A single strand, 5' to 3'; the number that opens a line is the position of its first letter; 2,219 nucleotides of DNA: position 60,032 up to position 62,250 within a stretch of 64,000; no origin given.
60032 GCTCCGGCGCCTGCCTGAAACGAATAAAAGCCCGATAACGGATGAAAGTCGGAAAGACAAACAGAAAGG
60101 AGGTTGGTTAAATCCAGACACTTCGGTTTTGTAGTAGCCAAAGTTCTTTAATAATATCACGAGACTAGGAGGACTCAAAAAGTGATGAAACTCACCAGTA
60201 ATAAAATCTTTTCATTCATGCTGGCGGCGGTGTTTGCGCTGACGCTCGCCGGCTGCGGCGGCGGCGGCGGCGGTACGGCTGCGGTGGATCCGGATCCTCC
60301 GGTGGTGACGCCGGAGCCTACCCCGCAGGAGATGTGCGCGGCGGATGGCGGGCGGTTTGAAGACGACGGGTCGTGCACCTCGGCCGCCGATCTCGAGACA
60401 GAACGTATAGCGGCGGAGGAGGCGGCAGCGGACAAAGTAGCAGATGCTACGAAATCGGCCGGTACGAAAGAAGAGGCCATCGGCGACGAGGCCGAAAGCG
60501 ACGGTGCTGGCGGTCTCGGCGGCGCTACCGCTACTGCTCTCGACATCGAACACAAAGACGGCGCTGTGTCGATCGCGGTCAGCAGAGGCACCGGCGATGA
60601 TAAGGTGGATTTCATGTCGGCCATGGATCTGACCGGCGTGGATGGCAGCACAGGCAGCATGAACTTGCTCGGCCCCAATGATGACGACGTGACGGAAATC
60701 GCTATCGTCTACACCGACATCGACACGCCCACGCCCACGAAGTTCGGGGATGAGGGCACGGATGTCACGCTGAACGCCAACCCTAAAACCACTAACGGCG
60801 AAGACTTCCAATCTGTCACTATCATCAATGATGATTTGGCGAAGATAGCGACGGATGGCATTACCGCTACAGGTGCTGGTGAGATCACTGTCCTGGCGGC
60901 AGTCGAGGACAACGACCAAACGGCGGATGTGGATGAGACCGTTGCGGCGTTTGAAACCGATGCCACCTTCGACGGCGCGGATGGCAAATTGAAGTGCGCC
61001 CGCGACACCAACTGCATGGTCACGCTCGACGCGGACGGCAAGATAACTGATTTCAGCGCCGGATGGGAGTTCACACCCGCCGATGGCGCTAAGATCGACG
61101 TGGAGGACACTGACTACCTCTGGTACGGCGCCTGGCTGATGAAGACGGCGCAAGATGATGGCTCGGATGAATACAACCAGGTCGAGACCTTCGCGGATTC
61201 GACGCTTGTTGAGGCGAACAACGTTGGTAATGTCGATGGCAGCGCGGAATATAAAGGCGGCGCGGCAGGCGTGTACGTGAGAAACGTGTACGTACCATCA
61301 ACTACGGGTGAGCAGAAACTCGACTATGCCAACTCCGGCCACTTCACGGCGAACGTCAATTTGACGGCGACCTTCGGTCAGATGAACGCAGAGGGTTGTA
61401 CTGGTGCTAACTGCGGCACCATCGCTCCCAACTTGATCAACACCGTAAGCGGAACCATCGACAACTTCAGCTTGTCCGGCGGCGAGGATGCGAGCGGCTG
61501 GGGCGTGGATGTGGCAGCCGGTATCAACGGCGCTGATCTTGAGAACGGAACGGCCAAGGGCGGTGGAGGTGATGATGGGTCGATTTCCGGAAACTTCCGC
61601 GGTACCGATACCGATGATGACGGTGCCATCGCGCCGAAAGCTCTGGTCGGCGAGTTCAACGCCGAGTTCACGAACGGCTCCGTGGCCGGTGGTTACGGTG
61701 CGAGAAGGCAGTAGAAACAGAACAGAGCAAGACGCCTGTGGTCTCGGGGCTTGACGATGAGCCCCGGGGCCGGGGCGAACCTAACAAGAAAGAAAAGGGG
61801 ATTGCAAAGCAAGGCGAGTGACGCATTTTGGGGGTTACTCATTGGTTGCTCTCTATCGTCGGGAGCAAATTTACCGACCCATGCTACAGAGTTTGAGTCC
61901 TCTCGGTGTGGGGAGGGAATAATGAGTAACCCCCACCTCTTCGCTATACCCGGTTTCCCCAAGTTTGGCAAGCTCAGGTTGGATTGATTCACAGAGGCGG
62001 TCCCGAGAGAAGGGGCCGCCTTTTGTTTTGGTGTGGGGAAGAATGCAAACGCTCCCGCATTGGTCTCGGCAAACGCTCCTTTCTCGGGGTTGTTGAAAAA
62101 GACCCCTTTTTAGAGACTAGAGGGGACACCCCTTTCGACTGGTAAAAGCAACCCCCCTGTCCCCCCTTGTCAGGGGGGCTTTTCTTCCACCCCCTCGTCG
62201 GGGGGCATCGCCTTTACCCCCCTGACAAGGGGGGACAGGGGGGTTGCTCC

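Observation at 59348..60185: ~800-nt leader made of 3.5 tandem repeats with alternative pairing onto the Shine-Dalgarno region of a surface-lipoprotein gene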

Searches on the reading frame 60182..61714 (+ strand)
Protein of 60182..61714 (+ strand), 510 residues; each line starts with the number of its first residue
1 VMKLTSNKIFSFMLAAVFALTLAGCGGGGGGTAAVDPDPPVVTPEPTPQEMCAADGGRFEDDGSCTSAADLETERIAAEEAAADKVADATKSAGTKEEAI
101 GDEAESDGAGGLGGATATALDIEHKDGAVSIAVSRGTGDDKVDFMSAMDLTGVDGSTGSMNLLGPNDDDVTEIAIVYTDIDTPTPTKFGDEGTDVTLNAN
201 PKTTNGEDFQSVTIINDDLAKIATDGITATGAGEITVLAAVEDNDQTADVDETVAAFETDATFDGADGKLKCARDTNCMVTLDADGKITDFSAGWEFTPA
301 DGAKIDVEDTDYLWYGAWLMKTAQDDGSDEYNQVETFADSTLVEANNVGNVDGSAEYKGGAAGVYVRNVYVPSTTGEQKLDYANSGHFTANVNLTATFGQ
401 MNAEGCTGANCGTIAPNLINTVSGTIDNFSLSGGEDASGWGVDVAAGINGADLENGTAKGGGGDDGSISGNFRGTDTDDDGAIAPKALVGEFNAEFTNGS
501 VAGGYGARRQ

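Call 10: find_encoding_contigs(protein=window:60182-61714:+, flank=10000, max_places=10)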
Protein window:60182-61714:+ (510 aa): no gene with exactly this product is on record in the collection.

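Call 11: search_protein_families(library=pfam, proteins=[window:60185-61714:+], max_evalue=0.01)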
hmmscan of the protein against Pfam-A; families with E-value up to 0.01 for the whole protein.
window:60185-61714:+ (509 aa): 0 families

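Call 12: find_encoding_contigs(protein=window:60185-61714:+, flank=10000, max_places=10)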
Protein window:60185-61714:+ (509 aa): no gene with exactly this product is on record in the collection.

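Call 46: search_protein_families(library=ncbifam, proteins=[window:60185-61714:+], max_evalue=0.1)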
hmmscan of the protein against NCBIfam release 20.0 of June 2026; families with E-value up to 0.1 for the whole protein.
window:60185-61714:+ (509 aa): 1 family
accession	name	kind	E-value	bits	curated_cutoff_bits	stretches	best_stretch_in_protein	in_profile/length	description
NF058595.1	invert_tail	domain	0.078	13.3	37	1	8-34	56-82/113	lipo-invert putative C-terminal anchoring domain-containing protein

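Call 48: find_homologous_proteins(query=window:60185-61714:+, max_evalue=0.001)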
Query window:60185-61714:+ (509 aa): 281 proteins with E <= 0.001 among 8000 candidates; the best 120 are listed.
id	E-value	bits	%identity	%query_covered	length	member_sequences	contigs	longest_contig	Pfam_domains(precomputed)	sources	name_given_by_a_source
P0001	8.2e-245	832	80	100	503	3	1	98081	-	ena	-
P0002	1.3e-176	607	64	100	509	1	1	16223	-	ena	-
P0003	7.6e-174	598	65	100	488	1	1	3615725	-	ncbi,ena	-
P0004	1.1e-149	518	58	100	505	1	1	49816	-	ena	-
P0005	9.8e-143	495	56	100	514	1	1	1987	-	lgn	-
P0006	1.6e-140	488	56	100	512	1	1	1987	-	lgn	-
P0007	4.0e-137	476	58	83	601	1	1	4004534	-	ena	-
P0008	2.2e-132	461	54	100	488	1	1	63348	-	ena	-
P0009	2.6e-125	437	63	75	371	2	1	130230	-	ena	-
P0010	8.2e-119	416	50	100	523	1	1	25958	-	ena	-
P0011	1.8e-116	408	53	100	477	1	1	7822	-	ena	-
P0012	1.3e-109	386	49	100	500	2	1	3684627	-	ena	-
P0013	2.7e-107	378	53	82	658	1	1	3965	-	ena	-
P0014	3.3e-104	368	43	100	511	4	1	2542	-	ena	-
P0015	1.0e-103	366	44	100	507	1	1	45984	-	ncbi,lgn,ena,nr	ncbi:MAG: hypothetical protein OXG62_05545 [Nitrospinae bacterium]|nr:hypothetical protein [Nitrospi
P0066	8.6e-82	294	46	85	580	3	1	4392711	-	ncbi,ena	-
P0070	2.2e-79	286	41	82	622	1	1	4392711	-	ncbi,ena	-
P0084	9.4e-76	274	42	88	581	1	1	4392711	-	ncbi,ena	-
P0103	1.8e-68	250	40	100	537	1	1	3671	-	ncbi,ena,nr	ncbi:MAG: hypothetical protein OXQ29_24200 [Rhodospirillaceae bacterium]|nr:hypothetical protein [Rh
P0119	6.4e-60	222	41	86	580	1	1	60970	-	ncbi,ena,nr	ncbi:MAG: hypothetical protein OXU75_05610 [Deltaproteobacteria bacterium]|nr:hypothetical protein [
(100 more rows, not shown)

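Call 49: find_encoding_contigs(protein=P0001, flank=3000, max_places=3)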
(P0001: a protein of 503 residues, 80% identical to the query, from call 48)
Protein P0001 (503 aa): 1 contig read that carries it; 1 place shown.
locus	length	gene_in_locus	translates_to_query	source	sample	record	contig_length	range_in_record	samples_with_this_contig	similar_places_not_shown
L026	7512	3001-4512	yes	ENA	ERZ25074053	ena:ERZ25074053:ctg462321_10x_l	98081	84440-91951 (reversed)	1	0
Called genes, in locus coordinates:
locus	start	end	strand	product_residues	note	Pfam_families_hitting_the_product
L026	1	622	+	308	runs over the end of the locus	PF02653:BPD_transp_2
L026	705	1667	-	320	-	PF00696:AA_kinase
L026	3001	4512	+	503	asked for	-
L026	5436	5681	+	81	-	-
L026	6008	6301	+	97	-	-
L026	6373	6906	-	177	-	PF00156:Pribosyltran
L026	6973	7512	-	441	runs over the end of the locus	PF01743:PolyA_pol, PF12627:PolyA_pol_RNAbd, PF01966:HD (weak)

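Call 50: find_encoding_contigs(protein=P0066, flank=3000, max_places=3)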
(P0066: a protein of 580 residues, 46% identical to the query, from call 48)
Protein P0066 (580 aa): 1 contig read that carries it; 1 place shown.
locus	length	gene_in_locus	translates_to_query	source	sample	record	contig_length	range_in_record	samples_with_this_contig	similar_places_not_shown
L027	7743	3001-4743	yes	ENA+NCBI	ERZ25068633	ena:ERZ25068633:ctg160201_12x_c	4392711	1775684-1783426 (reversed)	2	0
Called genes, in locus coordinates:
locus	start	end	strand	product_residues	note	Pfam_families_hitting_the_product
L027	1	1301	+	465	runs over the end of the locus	PF05598:DUF772, PF01609:DDE_Tnp_1, PF13751:DDE_Tnp_1_6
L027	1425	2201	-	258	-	PF02596:DUF169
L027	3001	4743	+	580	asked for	-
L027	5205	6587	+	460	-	PF04575:SlipAM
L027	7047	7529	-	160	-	PF17200:sCache_2, PF08269:dCache_2 (weak)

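Call 51: find_encoding_contigs(protein=P0070, flank=3000, max_places=3)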
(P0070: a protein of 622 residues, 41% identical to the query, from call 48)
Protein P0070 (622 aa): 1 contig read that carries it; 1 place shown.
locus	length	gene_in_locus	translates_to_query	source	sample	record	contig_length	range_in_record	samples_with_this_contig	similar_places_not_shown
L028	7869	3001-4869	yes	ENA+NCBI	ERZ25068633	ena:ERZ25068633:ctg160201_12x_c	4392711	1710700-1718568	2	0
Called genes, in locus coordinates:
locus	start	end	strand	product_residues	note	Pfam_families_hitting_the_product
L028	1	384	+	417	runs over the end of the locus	PF22025:ThiI_fer, PF02926:THUMP (weak), PF02568:ThiI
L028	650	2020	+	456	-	PF05598:DUF772, PF01609:DDE_Tnp_1, PF13751:DDE_Tnp_1_6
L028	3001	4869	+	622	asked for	-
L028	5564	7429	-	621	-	PF00355:Rieske, PF13806:Rieske_2 (weak), PF22543:Rieske_4 (weak)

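Call 52: find_encoding_contigs(protein=P0084, flank=3000, max_places=3)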
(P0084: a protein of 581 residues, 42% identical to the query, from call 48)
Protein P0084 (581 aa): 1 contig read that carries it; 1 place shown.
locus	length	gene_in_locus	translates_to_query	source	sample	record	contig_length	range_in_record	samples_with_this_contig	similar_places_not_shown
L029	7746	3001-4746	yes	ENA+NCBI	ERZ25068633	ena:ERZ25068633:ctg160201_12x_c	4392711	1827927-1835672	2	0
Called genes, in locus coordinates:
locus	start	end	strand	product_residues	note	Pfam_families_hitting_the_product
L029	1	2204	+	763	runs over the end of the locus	-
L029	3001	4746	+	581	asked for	-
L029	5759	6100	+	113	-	-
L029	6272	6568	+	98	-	-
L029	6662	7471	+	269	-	-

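Call 75: find_encoding_contigs(protein=P0015, flank=2500, max_places=2)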
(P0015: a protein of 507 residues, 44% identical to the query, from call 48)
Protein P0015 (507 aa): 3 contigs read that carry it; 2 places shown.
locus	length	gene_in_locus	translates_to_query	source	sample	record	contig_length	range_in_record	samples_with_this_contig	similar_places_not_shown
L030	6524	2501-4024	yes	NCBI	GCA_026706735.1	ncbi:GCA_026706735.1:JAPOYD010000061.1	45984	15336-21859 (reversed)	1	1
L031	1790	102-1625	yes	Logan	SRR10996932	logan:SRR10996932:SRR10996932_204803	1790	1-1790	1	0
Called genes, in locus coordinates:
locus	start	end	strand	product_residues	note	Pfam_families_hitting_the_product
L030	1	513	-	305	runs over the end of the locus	-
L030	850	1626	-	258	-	PF02596:DUF169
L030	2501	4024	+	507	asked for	-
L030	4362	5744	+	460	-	PF04575:SlipAM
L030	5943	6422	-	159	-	PF17200:sCache_2, PF08269:dCache_2 (weak)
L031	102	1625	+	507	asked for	-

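Call 76: find_encoding_contigs(protein=P0103, flank=2500, max_places=2)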
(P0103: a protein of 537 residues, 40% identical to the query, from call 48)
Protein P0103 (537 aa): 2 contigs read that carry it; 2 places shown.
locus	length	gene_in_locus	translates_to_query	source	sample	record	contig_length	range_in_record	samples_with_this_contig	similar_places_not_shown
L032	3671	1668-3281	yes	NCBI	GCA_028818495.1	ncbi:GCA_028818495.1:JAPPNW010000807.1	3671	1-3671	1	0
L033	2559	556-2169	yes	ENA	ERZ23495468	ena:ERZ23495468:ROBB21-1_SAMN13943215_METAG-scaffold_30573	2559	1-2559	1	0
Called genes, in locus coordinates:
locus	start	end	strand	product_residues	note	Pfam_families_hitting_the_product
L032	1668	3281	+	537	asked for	-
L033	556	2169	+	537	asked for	-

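Call 77: find_encoding_contigs(protein=P0119, flank=2500, max_places=2)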
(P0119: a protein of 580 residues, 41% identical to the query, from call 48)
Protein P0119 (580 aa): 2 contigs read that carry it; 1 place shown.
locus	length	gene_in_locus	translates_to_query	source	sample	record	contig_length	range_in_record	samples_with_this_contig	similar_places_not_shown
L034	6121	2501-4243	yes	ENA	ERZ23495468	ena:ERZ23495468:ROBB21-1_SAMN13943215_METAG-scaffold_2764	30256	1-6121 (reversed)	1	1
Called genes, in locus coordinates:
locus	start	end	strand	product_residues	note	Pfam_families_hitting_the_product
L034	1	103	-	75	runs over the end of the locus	-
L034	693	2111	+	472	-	PF13356:Arm-DNA-bind_3, PF00589:Phage_integrase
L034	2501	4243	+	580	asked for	-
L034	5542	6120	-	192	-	PF13751:DDE_Tnp_1_6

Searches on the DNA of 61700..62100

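Call 73: search_rna_families(source=window, start=61700, end=62100, threshold=evalue, max_evalue=5)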
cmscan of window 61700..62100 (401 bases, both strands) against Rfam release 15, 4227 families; matches with E-value up to 5: 3.
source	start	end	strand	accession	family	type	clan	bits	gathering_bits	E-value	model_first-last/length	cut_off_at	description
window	61739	61769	+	RF01297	sR40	Gene; snRNA; snoRNA; CD-box;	-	16.2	50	0.75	25-61/61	no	Small nucleolar RNA sR40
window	61991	62056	-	RF02985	ftsZ-DE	Gene; sRNA;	-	15.7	72.2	1.5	1-69/69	no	ftsZ-DE RNA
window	61758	61776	+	RF03090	lysM-Actino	Cis-reg;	-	10.3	153.8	3.6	171-189/215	no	lysM-Actino RNA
